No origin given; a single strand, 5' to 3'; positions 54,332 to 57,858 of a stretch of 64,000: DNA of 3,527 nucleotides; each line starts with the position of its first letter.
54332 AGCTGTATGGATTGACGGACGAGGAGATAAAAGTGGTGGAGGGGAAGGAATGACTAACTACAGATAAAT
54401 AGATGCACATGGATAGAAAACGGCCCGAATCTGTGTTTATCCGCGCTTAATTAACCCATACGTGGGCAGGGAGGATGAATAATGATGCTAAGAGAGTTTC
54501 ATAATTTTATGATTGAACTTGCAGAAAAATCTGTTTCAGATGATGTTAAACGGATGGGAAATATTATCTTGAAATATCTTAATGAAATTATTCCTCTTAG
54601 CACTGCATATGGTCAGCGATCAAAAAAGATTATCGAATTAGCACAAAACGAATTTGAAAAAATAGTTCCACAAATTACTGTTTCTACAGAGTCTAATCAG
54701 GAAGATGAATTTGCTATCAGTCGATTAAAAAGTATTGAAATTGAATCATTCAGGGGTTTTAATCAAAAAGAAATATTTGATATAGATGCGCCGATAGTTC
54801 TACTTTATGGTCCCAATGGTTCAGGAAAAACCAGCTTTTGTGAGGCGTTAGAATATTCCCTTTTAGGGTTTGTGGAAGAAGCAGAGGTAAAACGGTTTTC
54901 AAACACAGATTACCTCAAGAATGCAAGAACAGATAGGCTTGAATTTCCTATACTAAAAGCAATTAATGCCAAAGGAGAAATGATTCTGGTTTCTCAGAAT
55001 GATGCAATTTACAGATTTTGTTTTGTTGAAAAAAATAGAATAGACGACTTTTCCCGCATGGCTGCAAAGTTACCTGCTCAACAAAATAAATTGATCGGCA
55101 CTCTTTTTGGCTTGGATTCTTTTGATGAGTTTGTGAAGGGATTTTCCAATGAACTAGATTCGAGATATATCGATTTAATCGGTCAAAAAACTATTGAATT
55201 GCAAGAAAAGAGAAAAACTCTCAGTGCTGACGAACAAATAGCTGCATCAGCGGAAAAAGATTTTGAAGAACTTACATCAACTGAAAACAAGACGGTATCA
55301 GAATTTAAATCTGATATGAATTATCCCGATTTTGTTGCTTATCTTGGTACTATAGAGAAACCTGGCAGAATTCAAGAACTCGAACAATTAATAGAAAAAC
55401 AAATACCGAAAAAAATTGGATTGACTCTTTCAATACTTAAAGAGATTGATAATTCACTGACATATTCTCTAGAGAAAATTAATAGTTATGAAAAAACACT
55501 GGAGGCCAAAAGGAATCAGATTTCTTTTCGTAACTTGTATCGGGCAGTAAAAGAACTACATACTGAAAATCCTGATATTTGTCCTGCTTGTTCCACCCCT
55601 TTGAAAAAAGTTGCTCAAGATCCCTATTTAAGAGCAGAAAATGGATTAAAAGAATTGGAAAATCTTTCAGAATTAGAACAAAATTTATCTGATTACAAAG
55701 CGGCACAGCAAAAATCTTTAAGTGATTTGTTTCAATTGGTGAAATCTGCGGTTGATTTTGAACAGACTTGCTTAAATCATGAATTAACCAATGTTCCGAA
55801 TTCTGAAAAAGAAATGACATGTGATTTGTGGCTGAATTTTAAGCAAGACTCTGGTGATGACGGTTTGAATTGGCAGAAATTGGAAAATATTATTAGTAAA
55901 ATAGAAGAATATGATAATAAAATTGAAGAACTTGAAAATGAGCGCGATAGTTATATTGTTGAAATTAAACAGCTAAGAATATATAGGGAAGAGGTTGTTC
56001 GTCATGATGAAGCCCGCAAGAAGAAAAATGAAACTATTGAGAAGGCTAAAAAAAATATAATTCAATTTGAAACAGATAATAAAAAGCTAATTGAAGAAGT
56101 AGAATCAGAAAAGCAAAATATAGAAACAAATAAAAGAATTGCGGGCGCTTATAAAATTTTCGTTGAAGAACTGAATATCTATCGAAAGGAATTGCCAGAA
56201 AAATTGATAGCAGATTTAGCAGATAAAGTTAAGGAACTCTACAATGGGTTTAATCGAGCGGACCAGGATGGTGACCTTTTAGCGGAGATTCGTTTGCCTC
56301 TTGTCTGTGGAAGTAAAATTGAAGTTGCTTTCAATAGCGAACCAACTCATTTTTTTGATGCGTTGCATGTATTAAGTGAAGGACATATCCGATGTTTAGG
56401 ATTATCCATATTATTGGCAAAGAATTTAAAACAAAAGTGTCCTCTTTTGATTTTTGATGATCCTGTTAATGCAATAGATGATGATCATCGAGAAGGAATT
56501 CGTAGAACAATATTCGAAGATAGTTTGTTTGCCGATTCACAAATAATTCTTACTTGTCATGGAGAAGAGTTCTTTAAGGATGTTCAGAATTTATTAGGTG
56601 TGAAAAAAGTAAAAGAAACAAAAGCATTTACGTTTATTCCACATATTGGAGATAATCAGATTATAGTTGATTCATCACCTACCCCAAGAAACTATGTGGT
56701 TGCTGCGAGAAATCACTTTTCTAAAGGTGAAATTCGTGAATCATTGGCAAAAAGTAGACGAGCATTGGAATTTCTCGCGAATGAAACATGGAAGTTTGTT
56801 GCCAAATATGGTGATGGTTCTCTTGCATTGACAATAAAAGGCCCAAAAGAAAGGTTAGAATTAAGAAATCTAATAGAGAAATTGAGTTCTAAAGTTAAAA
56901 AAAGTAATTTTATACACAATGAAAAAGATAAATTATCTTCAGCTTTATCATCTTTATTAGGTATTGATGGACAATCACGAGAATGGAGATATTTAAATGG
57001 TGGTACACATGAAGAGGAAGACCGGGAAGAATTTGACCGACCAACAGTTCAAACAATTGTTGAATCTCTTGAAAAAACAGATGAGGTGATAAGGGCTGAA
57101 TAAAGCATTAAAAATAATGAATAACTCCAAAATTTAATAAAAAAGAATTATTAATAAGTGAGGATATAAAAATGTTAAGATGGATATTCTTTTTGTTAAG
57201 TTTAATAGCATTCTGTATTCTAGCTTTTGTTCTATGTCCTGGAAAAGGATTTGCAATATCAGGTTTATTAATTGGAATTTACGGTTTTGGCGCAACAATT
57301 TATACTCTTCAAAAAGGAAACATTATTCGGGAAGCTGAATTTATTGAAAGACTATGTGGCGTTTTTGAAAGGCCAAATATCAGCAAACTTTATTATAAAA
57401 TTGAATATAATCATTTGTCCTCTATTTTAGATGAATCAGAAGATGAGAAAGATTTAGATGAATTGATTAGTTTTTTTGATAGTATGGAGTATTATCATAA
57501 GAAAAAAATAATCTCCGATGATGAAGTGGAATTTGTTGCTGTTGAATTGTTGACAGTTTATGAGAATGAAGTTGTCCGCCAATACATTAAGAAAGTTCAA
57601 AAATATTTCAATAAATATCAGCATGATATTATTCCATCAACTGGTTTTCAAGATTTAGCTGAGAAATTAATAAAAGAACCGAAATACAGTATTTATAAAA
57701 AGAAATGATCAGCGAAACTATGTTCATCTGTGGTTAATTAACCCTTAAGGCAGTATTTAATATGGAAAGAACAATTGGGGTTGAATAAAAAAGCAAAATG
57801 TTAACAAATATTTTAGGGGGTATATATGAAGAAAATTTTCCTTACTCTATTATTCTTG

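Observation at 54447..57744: AT-rich two-gene module (RloC-like zinc-hook ATPase + small membrane protein) bracketed by 11-bp direct repeats next to a type IIG R-M gene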

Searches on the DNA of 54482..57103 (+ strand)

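Call 74: search_dna_similar(query=L096:8001-10649:+, collection=ecoli_genomes, mode=near, max_rows=12, rows=spread)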
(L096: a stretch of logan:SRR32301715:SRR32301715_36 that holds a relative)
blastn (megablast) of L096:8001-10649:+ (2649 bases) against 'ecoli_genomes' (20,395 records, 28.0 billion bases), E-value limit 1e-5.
Records with a match: 24; places in all: 24; records where one place covers at least 80% of the query: 1.
Genomes with a match: 24 of 5426; with a place that covers at least 80% of the query: 1. Places per genome that has any: lowest 1, median 1, highest 1. On chromosomes: 22 places; on plasmids: 2.
Best place of each record, by identity: >=99% 1; 95-99% 21; 90-95% 1; 80-90% 1.
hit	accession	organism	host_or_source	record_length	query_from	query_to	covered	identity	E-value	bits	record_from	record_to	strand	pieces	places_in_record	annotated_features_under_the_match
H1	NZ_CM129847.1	Escherichia coli strain TB06053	fresh water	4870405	1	2649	100%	99.4%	0e+0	4809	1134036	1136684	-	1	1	AAA family ATPase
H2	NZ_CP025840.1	Escherichia coli strain 214-4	Homo sapiens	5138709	2537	2649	4%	97.3%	5e-45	193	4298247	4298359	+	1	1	none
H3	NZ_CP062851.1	Escherichia coli O9:H10 strain Res13-Lact-PEB21-38-A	Sus scrofa domesticus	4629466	2537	2649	4%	97.3%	5e-45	193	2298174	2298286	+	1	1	none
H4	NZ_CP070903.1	Escherichia coli strain 99COLEC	Homo sapiens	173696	2537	2649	4%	97.3%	5e-45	193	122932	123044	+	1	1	none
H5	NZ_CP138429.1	Escherichia coli strain 6EVA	Homo sapiens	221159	2537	2649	4%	97.3%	5e-45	193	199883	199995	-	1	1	none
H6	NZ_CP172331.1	Escherichia coli strain APEC-O117H42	Gallus gallus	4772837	2537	2649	4%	97.3%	5e-45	193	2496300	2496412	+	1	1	none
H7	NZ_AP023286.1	Escherichia coli strain 2018-18.25PC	Sus scrofa domesticus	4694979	2537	2647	4%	95.5%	1e-40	178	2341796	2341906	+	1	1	none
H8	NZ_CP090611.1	Escherichia coli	pig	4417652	2537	2647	4%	95.5%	1e-40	178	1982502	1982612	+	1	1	none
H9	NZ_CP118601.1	Escherichia coli strain NB4833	Homo sapiens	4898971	2537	2647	4%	95.5%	1e-40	178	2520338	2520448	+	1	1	none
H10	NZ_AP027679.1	Escherichia coli strain PSS-08-2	Homo sapiens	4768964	2537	2647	4%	95.5%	1e-40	178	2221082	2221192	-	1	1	none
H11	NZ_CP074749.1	Escherichia coli strain R32_14_1F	goat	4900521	2537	2647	4%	95.5%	1e-40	178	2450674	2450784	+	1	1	none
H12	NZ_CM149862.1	Escherichia coli strain LCP30S3_I5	Sus scrofa domesticus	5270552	2537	2647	4%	95.5%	1e-40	178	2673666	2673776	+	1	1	none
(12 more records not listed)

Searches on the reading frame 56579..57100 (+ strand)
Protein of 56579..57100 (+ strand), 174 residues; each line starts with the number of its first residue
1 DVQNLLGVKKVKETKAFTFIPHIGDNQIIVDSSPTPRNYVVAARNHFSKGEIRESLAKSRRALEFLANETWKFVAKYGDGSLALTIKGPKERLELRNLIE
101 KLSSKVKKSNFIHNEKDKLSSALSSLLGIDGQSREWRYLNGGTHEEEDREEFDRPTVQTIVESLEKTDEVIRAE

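Call 21: search_protein_families(library=pfam, proteins=[window:56579-57100:+], max_evalue=1)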
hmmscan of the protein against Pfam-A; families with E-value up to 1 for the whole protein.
window:56579-57100:+ (174 aa): 0 families

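Call 28: search_protein_families(library=padloc, proteins=[window:56627-57100:+], max_evalue=10)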
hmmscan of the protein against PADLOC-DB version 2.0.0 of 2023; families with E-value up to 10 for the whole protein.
window:56627-57100:+ (158 aa): 1 family
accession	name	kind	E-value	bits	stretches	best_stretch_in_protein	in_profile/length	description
PDLC01031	Csx1/Csm6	-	0.0061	14.1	1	26-130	227-306/357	CARF+HEPN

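Call 31: search_solved_structures(query=A2, max_evalue=10)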
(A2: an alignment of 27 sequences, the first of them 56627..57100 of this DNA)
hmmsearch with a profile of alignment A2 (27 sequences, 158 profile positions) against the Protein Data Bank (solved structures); distinct sequences matched with E-value up to 10: 7.
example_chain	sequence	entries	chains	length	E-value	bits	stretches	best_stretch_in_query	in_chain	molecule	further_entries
2w2u_A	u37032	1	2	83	0.072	16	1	5-54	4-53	HYPOTHETICAL P60 KATANIN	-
3a2a_A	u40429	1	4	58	0.31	13.9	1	68-112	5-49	Voltage-gated hydrogen channel 1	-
2xhl_B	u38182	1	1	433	0.33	13.8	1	36-149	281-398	BOTULINUM NEUROTOXIN B HEAVY CHAIN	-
3vn0_A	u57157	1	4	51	0.79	12.6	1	77-114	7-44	Voltage-gated hydrogen channel 1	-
1p4r_A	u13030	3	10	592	0.91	12.4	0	3-48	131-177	Bifunctional purine biosynthesis protein PURH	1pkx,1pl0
3vmx_A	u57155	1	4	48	0.96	12.3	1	77-114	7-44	Voltage-gated hydrogen channel 1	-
5uy8_A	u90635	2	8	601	1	12.2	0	3-48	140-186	Bifunctional purine biosynthesis protein PURH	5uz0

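Call 38: predict_structure(alignment_id=A2)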
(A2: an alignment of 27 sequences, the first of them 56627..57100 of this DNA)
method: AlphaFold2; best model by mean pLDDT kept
length: 158 residues; sequences in the alignment: 27
mean_pLDDT: 84.3   pTM: 0.76
mean pLDDT of the five models: 84.3, 83.0, 82.2, 81.7, 80.0
residues with pLDDT >= 90: 83; 70-90: 45; 50-70: 28; < 50: 2
segments of 3 or more residues with pLDDT < 50: none
pLDDT, mean of each block of 10 residues (from residue 1): 53 60 91 92 93 91 86 85 93 90 94 89 73 77 96 87
secondary structure, 60 per line:
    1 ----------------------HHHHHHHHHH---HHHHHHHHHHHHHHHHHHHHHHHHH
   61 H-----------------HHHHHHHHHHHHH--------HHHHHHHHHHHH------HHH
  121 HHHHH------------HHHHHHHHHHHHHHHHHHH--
elements in order: H23-32 H36-61 H79-91 H100-111 H118-125 H138-156

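Call 43: fold_search(model_id=the predicted structure, library=pdb)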
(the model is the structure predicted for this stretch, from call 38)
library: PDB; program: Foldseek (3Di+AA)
matches with E <= 10: 146; with E <= 0.001: 0
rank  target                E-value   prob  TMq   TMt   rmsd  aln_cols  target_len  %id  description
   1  5fsh_A                4.3e-02  0.98  0.45  0.18   8.1       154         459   15  Crystal structure of Thermus thermophilus Csm6 (released 2016-01-27)
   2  2q00_A                1.9e-01  0.92  0.40  0.49   6.3       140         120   18  Crystal structure of the P95883_SULSO protein from Sulfolobus solfataricus. NESG target SsR10. (released 2007-05-29)
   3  1o3u                  5.0e-01  0.84  0.39  0.48   8.4       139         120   14  Crystal structure of an hepn domain protein (tm0613) from thermotoga maritima at 1.75 A resolution (released 2003-04-22)
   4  3o10_A                5.0e-01  0.16  0.27  0.30  11.8       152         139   16  Crystal structure of the HEPN domain from human sacsin (released 2011-03-30)
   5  5fsh_B                5.8e-01  0.69  0.43  0.17   8.4       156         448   16  Crystal structure of Thermus thermophilus Csm6 (released 2016-01-27)
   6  7uj2_B                5.8e-01  0.16  0.25  0.25  14.9       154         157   14  OspC Type B (released 2023-04-05)
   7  9c24_C                6.2e-01  0.21  0.29  0.29  13.1       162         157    8  Fab F946 in complex with OspCB (released 2025-08-27)
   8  8jbc_B                7.2e-01  0.63  0.44  0.18   7.9       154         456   14  Crystal Structure of the Csm6 K137A mutant from Thermus thermophilus HB8 in its apo form (released 2023-12-13)
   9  3o10_D                7.2e-01  0.14  0.28  0.30  11.5       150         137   18  Crystal structure of the HEPN domain from human sacsin (released 2011-03-30)
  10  8jbc_A                7.6e-01  0.69  0.47  0.18   7.8       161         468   15  Crystal Structure of the Csm6 K137A mutant from Thermus thermophilus HB8 in its apo form (released 2023-12-13)
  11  8jbb_B                7.6e-01  0.66  0.45  0.18   8.2       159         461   15  Crystal Structure of the Csm6 from Thermus thermophilus HB8 in complex with A2>p (released 2023-12-13)
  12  2q00_B                7.6e-01  0.63  0.39  0.48   6.7       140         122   17  Crystal structure of the P95883_SULSO protein from Sulfolobus solfataricus. NESG target SsR10. (released 2007-05-29)
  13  9c24_D                7.6e-01  0.21  0.28  0.28  14.0       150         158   11  Fab F946 in complex with OspCB (released 2025-08-27)
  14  7uj6_D                8.4e-01  0.18  0.26  0.27  14.9       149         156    9  Outer Surface Protein C Type K (released 2023-04-05)
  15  8jbb_A                8.9e-01  0.63  0.47  0.18   7.5       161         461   15  Crystal Structure of the Csm6 from Thermus thermophilus HB8 in complex with A2>p (released 2023-12-13)
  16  1wol                  1.3e+00  0.69  0.43  0.52   6.1       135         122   11  Crystal Structure of ST0689, an archaeal HEPN homologue (released 2005-11-22)
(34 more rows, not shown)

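Call 44: search_protein_representatives(alignment_id=A2)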
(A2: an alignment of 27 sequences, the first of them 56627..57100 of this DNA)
Query: 27 sequences, 158 profile positions. Proteins with E-value up to 0.001 (for the whole library): 328; up to 1e-10: 254; up to 1e-30: 60. The best 150 are listed.
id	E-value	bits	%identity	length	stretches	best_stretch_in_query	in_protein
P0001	2.4e-62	225.5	-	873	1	1-156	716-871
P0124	6.7e-60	217.6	-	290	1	2-155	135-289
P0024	1.3e-56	206.9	-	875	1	2-155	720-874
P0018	1.4e-56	206.8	-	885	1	1-156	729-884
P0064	2.3e-56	206.1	-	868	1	1-154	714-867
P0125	2.6e-55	202.7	-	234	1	1-156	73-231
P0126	5.8e-55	201.5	-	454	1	2-156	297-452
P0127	3.4e-53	195.8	-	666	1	1-156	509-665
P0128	2.7e-52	192.9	-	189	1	2-155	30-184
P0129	4.9e-52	192.0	-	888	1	1-155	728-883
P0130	5.0e-52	192.0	-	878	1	1-155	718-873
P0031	7.0e-52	191.5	-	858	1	1-156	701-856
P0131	1.2e-51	190.8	-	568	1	1-155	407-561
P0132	1.8e-51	190.2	-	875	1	1-155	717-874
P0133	2.0e-51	190.0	-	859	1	2-155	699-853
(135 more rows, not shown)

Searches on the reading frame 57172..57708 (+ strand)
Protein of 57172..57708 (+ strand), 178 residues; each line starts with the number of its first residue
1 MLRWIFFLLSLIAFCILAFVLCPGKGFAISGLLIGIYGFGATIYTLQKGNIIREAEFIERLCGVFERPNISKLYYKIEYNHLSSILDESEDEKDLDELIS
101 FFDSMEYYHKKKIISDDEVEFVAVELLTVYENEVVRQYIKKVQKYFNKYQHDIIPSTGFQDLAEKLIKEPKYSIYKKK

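Call 6: search_protein_families(library=pfam, proteins=[window:57172-57708:+], max_evalue=0.01)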
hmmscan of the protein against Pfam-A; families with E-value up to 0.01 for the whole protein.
window:57172-57708:+ (178 aa): 0 families

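Call 7: search_protein_families(library=padloc, proteins=[window:57172-57708:+], max_evalue=0.01)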
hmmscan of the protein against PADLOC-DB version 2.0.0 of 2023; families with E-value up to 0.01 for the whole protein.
window:57172-57708:+ (178 aa): 0 families

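Call 8: search_protein_families(library=ncbifam, proteins=[window:57172-57708:+], max_evalue=0.01)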
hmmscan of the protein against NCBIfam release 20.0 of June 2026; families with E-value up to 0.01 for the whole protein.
window:57172-57708:+ (178 aa): 1 family
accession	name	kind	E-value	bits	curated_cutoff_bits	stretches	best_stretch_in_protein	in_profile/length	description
NF049964.1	dUTPaseEpsil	equivalog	0.0033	16.9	300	1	100-176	49-128/230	dUTPase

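Call 11: search_protein_families(library=phrogs, proteins=[window:57172-57708:+], max_evalue=0.01)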
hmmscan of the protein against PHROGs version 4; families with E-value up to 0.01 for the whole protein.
window:57172-57708:+ (178 aa): 0 families

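Call 14: find_homologous_proteins(query=window:57172-57708:+, max_evalue=0.01)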
Query window:57172-57708:+ (178 aa): 3 proteins with E <= 0.01 among 104 candidates.
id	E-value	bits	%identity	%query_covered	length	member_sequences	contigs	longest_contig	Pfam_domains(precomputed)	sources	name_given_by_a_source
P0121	1.4e-111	388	100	100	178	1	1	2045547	-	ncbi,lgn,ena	-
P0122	4.4e-84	299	84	91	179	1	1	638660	-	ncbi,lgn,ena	-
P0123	3.9e-73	263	69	98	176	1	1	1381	-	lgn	-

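Call 16: find_encoding_contigs(protein=P0122, flank=10000, max_places=3)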
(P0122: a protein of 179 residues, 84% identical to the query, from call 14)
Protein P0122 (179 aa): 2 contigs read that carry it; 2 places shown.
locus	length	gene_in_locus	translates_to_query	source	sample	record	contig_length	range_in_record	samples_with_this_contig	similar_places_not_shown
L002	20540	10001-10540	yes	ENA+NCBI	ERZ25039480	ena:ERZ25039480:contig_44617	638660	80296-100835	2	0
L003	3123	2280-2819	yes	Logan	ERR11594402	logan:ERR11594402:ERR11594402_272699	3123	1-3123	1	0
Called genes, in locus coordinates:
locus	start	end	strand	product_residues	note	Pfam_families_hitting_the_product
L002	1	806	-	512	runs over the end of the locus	PF05569:Peptidase_M56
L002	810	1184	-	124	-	PF03965:Penicillinase_R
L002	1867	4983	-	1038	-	PF00873:ACR_tran, PF03176:MMPL (faint)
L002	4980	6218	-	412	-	PF02321:OEP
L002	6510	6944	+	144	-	PF13473:Cupredoxin_1, PF00116:COX2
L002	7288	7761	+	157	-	PF01541:GIY-YIG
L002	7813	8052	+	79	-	-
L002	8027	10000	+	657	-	PF07719:TPR_2 (faint), PF21033:RMD1-3 (faint), PF13414:TPR_11 (faint), PF14559:TPR_19 (faint), PF23914:TPR_CcmH_CycH (faint), PF13424:TPR_12 (faint), PF00515:TPR_1 (weak), PF13181:TPR_8 (weak), +2 more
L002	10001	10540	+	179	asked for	-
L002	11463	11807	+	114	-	PF13411:MerR_1, PF00376:MerR, PF09278:MerR-DNA-bind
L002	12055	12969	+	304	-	PF05368:NmrA, PF13460:NAD_binding_10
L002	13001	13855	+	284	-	-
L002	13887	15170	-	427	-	PF05239:PRC (faint), PF03448:MgtE_N, PF00571:CBS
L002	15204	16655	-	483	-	PF00749:tRNA-synt_1c, PF19269:Anticodon_2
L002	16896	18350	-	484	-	PF00072:Response_reg, PF11849:DUF3369, PF01590:GAF (faint), PF13185:GAF_2 (faint), PF13492:GAF_3 (weak), PF00990:GGDEF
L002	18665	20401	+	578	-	PF00749:tRNA-synt_1c, PF03950:tRNA-synt_1c_C, PF20974:tRNA-synt_1c_C2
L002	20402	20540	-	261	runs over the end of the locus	PF00891:Methyltransf_2, PF01209:Ubie_methyltran, PF05175:MTS, PF13489:Methyltransf_23, PF13847:Methyltransf_31, PF08241:Methyltransf_11, PF08242:Methyltransf_12, PF13649:Methyltransf_25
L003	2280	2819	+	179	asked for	-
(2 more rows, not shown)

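Call 28: search_protein_families(library=padloc, proteins=[window:57172-57705:+], max_evalue=10)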
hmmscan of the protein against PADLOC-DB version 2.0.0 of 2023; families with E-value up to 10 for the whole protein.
window:57172-57705:+ (178 aa): 0 families

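Call 90: predict_structure(alignment_id=A5)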
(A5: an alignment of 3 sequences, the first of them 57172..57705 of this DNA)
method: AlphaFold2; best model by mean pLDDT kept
length: 178 residues; sequences in the alignment: 3
mean_pLDDT: 54.4   pTM: 0.33
mean pLDDT of the five models: 54.4, 53.0, 50.6, 49.7, 49.3
residues with pLDDT >= 90: 0; 70-90: 28; 50-70: 84; < 50: 66
segments of 3 or more residues with pLDDT < 50: 48-52, 65-93, 150-161, 169-178
pLDDT, mean of each block of 10 residues (from residue 1): 75 81 74 66 52 49 45 33 37 51 60 57 54 56 56 43 50 37
secondary structure, 60 per line:
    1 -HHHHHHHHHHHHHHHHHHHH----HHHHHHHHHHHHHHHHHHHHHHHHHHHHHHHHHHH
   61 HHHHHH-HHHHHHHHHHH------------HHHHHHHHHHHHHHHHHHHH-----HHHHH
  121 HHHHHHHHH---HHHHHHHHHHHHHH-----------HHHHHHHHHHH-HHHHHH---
elements in order: H2-21 H26-66 H68-78 H91-110 H116-129 H133-146 H158-168 H170-175
